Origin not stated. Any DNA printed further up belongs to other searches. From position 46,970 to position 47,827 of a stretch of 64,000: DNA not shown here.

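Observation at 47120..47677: DNA ligase I-like protein carries a C-terminal TARG1/OARD1-type macro domain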

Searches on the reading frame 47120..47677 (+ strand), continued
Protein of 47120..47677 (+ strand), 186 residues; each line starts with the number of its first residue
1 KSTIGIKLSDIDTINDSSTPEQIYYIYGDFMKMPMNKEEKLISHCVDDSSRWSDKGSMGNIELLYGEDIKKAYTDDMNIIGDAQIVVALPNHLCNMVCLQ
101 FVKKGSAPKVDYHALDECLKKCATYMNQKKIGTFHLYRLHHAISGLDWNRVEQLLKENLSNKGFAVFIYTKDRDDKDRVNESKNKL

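Call 47: search_protein_families(library=pfam, proteins=[P0122, P0123, P0125, P0126, P0127, P0128, P0130, P0136, P0146, P0151], max_evalue=0.001)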
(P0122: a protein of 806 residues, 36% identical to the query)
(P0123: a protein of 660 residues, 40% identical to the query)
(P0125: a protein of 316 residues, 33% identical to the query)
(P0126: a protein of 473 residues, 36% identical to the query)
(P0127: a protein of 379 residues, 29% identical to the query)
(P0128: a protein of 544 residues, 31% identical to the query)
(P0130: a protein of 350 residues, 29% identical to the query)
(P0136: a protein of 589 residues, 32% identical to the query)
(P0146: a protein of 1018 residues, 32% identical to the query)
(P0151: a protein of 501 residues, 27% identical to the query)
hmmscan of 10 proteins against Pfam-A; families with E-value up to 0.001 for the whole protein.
P0122 (806 aa): 7 families
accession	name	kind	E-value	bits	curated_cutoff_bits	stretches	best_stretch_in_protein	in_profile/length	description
PF01068.26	DNA_ligase_A_M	-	2.1e-28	99.8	26.2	1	3-152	51-204/204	ATP dependent DNA ligase domain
PF16589.12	BRCT_2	-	7.2e-17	61.9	27.3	2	718-803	2-86/86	BRCT domain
PF00533.33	BRCT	-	1.3e-16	61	21.3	2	601-674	4-77/78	BRCA1 C Terminus (BRCT) domain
PF04679.21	DNA_ligase_A_C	-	1.3e-13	51.6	27.5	1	178-289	2-94/94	ATP dependent DNA ligase C terminal region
PF16759.12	LIG3_BRCT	-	2.9e-13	50.4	27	1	716-793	3-77/78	DNA ligase 3 BRCT domain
PF12738.14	PTCB-BRCT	-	3.9e-06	27.2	22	0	607-670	2-63/63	twin BRCT domain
PF01331.24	mRNA_cap_enzyme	-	0.00061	20.1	29.6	0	58-99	88-129/194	mRNA capping enzyme, catalytic domain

P0123 (660 aa): 6 families
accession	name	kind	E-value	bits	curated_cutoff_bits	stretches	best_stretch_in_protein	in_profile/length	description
PF16589.12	BRCT_2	-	4.4e-19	69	27.3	2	570-653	2-81/86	BRCT domain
PF00533.33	BRCT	-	3e-16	59.9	21.3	2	447-523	3-77/78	BRCA1 C Terminus (BRCT) domain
PF16759.12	LIG3_BRCT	-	8.8e-13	48.9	27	1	567-649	2-78/78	DNA ligase 3 BRCT domain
PF12738.14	PTCB-BRCT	-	0.00018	21.9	22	1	454-519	2-63/63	twin BRCT domain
PF04679.21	DNA_ligase_A_C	-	0.0004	21.2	27.5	0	40-75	66-94/94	ATP dependent DNA ligase C terminal region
PF18428.7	BRCT_3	-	0.00046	20.6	26.1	0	452-530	5-89/102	BRCA1 C Terminus (BRCT) domain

P0125 (316 aa): 1 family
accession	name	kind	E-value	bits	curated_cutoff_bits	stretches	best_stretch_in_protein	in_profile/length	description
PF01661.27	Macro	-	0.00041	20.7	22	0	25-144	3-117/118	Macro domain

P0126 (473 aa): 4 families
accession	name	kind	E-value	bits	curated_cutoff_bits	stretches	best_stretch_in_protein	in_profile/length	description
PF16589.12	BRCT_2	-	2.5e-17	63.4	27.3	2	397-472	5-86/86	BRCT domain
PF00533.33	BRCT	-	1.8e-15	57.3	21.3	1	278-353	3-78/78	BRCA1 C Terminus (BRCT) domain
PF16759.12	LIG3_BRCT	-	1.5e-12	48.1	27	1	390-462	2-77/78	DNA ligase 3 BRCT domain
PF12738.14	PTCB-BRCT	-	5.4e-12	46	22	1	286-348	3-63/63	twin BRCT domain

P0127 (379 aa): 3 families
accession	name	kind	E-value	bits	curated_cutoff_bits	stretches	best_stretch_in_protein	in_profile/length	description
PF00533.33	BRCT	-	5.9e-09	36.5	21.3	1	181-234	3-54/78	BRCA1 C Terminus (BRCT) domain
PF12738.14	PTCB-BRCT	-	1.4e-06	28.7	22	1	187-234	1-44/63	twin BRCT domain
PF16589.12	BRCT_2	-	1.1e-05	26.1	27.3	1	184-267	3-83/86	BRCT domain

P0128 (544 aa): 3 families
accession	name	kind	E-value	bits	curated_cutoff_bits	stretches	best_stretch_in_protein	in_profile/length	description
PF16589.12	BRCT_2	-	1.7e-12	47.9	27.3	1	446-542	1-85/86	BRCT domain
PF00533.33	BRCT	-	5.1e-12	46.3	21.3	1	204-279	4-77/78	BRCA1 C Terminus (BRCT) domain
PF16759.12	LIG3_BRCT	-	2.4e-06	28.2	27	1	444-533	2-77/78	DNA ligase 3 BRCT domain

P0130 (350 aa): 3 families
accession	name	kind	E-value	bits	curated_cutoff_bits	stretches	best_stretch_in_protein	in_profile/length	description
PF00533.33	BRCT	-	1.1e-10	42.1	21.3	1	182-249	5-70/78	BRCA1 C Terminus (BRCT) domain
PF16589.12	BRCT_2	-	2.4e-10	41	27.3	1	263-330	1-74/86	BRCT domain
PF16759.12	LIG3_BRCT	-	6.6e-10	39.6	27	1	260-331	1-76/78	DNA ligase 3 BRCT domain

P0136 (589 aa): 1 family
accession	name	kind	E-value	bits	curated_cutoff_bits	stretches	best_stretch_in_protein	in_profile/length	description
PF00271.37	Helicase_C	-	1.3e-07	32.3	23.5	1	4-40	74-110/110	Helicase conserved C-terminal domain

P0146 (1018 aa): 6 families
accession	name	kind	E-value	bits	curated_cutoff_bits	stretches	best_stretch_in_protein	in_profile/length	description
PF00176.29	SNF2-rel_dom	-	2e-85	286.8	24.9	1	38-315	1-290/290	SNF2-related domain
PF00271.37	Helicase_C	-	1.9e-23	83.3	23.5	1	339-447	5-110/110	Helicase conserved C-terminal domain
PF04851.21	ResIII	-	4.8e-11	43.3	22.5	1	33-194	2-163/164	Type III restriction enzyme, res subunit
PF11496.14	HDA2-3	-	4.4e-09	36.4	27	1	297-471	47-233/278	Class II histone deacetylase complex subunits 2 and 3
PF00270.35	DEAD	-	1.7e-07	31.6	26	1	52-200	13-166/167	DEAD/DEAH box helicase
PF16759.12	LIG3_BRCT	-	1.2e-06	29.2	27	1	928-1005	6-77/78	DNA ligase 3 BRCT domain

P0151 (501 aa): 2 families
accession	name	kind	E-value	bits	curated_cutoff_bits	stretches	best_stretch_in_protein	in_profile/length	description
PF16589.12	BRCT_2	-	1e-07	32.6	27.3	1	423-492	1-79/86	BRCT domain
PF00533.33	BRCT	-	9.5e-05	23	21.3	1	422-467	3-50/78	BRCA1 C Terminus (BRCT) domain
